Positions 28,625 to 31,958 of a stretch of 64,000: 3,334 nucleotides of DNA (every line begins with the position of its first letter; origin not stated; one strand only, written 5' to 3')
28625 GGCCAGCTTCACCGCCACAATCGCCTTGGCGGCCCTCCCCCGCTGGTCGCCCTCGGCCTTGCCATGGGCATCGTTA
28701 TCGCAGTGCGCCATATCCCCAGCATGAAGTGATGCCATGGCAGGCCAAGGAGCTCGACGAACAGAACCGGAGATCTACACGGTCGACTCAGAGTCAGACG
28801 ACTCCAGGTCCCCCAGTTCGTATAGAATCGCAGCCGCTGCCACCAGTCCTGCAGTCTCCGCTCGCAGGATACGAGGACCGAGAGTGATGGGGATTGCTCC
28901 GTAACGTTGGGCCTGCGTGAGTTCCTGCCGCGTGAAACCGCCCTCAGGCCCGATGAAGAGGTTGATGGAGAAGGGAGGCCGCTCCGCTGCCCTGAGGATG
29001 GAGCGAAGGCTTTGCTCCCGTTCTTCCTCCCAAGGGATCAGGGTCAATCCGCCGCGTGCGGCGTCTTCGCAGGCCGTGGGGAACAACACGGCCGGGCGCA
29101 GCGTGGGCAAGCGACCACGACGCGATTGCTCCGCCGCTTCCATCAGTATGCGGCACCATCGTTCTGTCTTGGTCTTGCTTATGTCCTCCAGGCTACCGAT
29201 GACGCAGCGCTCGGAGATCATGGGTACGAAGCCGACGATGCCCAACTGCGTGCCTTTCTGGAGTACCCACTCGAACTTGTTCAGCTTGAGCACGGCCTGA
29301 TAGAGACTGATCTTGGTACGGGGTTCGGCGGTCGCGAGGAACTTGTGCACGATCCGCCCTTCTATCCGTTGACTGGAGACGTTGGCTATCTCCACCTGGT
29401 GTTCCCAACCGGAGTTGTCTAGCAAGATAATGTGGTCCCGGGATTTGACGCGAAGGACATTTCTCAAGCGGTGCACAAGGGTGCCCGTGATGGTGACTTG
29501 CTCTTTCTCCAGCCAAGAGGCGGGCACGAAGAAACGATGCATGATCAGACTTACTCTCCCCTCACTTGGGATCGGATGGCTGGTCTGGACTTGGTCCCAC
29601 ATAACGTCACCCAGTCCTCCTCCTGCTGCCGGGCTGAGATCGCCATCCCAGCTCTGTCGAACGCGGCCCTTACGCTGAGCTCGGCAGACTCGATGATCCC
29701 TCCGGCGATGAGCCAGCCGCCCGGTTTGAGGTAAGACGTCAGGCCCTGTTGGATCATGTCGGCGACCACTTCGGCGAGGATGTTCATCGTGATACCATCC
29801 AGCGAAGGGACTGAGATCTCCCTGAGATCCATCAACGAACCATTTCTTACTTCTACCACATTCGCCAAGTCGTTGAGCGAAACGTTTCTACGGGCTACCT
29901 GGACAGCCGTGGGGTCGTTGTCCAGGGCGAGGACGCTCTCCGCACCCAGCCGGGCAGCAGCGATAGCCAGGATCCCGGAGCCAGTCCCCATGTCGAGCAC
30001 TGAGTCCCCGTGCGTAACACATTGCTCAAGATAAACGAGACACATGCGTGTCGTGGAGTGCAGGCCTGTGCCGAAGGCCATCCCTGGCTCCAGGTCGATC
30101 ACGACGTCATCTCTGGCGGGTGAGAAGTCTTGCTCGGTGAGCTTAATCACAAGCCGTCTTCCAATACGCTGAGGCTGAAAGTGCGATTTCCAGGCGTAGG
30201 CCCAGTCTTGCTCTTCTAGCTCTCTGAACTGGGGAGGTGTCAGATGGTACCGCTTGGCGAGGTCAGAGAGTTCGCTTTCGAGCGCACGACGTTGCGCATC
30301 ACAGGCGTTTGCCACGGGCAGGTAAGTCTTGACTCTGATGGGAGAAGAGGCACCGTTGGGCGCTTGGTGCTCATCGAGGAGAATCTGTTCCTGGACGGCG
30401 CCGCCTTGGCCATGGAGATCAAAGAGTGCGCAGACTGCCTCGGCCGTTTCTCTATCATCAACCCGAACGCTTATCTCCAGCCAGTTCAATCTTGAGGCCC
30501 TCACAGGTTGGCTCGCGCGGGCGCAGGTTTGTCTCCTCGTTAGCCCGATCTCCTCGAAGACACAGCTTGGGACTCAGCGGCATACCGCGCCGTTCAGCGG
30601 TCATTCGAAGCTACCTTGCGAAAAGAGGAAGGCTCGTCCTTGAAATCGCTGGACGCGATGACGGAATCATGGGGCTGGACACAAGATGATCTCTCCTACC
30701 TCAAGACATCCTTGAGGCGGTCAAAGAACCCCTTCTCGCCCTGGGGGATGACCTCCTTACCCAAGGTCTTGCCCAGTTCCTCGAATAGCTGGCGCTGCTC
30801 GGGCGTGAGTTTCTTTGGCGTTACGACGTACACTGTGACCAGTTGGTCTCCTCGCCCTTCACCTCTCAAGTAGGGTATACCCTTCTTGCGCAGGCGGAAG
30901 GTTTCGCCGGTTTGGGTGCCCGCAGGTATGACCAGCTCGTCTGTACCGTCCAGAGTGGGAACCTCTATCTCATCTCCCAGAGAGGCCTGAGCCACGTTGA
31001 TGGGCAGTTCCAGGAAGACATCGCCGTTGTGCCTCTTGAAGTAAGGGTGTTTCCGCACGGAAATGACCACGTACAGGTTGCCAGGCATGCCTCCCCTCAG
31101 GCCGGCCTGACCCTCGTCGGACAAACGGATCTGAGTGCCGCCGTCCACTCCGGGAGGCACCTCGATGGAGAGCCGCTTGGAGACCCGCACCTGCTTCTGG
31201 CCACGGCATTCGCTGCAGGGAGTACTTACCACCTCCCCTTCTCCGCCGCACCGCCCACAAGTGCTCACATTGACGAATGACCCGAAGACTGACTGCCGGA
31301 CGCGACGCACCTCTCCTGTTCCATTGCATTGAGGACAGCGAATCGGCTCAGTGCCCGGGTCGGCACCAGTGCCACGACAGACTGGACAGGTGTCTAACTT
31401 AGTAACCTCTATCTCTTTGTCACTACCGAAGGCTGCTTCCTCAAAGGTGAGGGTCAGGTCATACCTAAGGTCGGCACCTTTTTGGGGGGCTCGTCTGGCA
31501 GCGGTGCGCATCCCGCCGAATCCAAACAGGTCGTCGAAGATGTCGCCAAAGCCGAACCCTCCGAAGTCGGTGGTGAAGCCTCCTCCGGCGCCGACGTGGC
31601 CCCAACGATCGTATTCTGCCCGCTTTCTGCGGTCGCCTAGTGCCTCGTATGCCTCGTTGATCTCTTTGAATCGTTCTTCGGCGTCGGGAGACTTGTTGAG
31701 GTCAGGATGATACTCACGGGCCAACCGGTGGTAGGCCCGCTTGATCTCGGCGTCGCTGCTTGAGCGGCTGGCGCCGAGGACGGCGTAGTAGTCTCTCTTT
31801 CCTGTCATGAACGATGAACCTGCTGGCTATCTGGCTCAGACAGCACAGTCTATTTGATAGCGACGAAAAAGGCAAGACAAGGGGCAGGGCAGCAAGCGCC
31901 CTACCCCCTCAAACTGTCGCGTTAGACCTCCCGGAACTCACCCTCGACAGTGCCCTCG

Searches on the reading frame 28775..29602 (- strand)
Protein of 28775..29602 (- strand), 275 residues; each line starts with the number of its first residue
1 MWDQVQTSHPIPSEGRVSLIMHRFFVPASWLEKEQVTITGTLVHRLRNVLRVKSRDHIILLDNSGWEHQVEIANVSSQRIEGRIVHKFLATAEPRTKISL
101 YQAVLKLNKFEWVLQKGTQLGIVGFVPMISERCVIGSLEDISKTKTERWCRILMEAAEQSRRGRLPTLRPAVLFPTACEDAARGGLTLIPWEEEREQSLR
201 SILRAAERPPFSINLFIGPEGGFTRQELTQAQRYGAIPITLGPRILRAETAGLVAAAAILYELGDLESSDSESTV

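Call 33: search_protein_families(library=pfam, proteins=[window:28775-29602:-], max_evalue=0.0001)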
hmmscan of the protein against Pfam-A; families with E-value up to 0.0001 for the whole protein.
window:28775-29602:- (275 aa): 1 family
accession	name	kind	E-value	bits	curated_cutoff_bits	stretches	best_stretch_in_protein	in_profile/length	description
PF04452.19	Methyltrans_RNA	-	1.1e-43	149.1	23.9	1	95-259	4-164/165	RNA methyltransferase domain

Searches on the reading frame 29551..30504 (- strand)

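Call 33: search_protein_families(library=pfam, proteins=[window:29551-30504:-], max_evalue=0.0001)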
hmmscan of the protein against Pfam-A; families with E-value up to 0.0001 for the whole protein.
window:29551-30504:- (317 aa): 9 families
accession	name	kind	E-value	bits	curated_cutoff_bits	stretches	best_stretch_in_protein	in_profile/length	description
PF06325.19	PrmA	-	4.9e-72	243.3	22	1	7-305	1-295/296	Ribosomal protein L11 methyltransferase (PrmA)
PF02475.24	TRM5-TYW2_MTfase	-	1.1e-10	42.2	28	1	160-245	31-115/164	TRM5/TYW2 methyltransferase domain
PF13649.12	Methyltransf_25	-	2.4e-09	38.2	27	1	169-263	1-97/97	Methyltransferase domain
PF05175.20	MTS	-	2.8e-09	37.3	23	1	146-229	14-95/170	Methyltransferase small domain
PF13847.12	Methyltransf_31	-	1.3e-08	35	27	1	166-268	4-110/145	Methyltransferase domain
PF08241.18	Methyltransf_11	-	6.3e-08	33.6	21.2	1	170-266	1-94/95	Methyltransferase domain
PF01135.25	PCMT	-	1.9e-07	31.5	20.3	1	152-267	62-171/210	Protein-L-isoaspartate(D-aspartate) O-methyltransferase (PCMT)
PF03602.21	Cons_hypoth95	-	3e-06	27.4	24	1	164-228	40-105/182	Conserved hypothetical protein 95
PF13489.12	Methyltransf_23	-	1.4e-05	25.3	27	1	166-266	23-115/164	Methyltransferase domain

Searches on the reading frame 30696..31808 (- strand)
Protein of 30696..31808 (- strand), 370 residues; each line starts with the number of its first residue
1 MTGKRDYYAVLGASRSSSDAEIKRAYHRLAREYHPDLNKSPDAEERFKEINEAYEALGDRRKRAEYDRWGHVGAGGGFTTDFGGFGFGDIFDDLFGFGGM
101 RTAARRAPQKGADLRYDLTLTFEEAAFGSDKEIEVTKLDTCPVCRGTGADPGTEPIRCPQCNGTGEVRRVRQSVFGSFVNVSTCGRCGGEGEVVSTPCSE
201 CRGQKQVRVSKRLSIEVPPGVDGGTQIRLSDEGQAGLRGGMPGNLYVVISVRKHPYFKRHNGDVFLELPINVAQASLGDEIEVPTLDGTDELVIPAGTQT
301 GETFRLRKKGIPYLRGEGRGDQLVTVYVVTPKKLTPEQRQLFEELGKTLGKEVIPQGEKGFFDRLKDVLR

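Call 33: search_protein_families(library=pfam, proteins=[window:30696-31808:-], max_evalue=0.0001)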
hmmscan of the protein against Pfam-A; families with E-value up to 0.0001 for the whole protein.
window:30696-31808:- (370 aa): 3 families
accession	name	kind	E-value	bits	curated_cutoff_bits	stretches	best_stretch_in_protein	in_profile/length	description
PF01556.23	DnaJ_C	-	3.1e-47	160.9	26.6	1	114-331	1-152/152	DnaJ C terminal domain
PF00226.36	DnaJ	-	1.6e-24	86.2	27.8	1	6-67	1-63/63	DnaJ domain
PF00684.25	DnaJ_CXXCXGXG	-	1.4e-16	60.9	32.7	1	141-205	1-65/65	DnaJ central domain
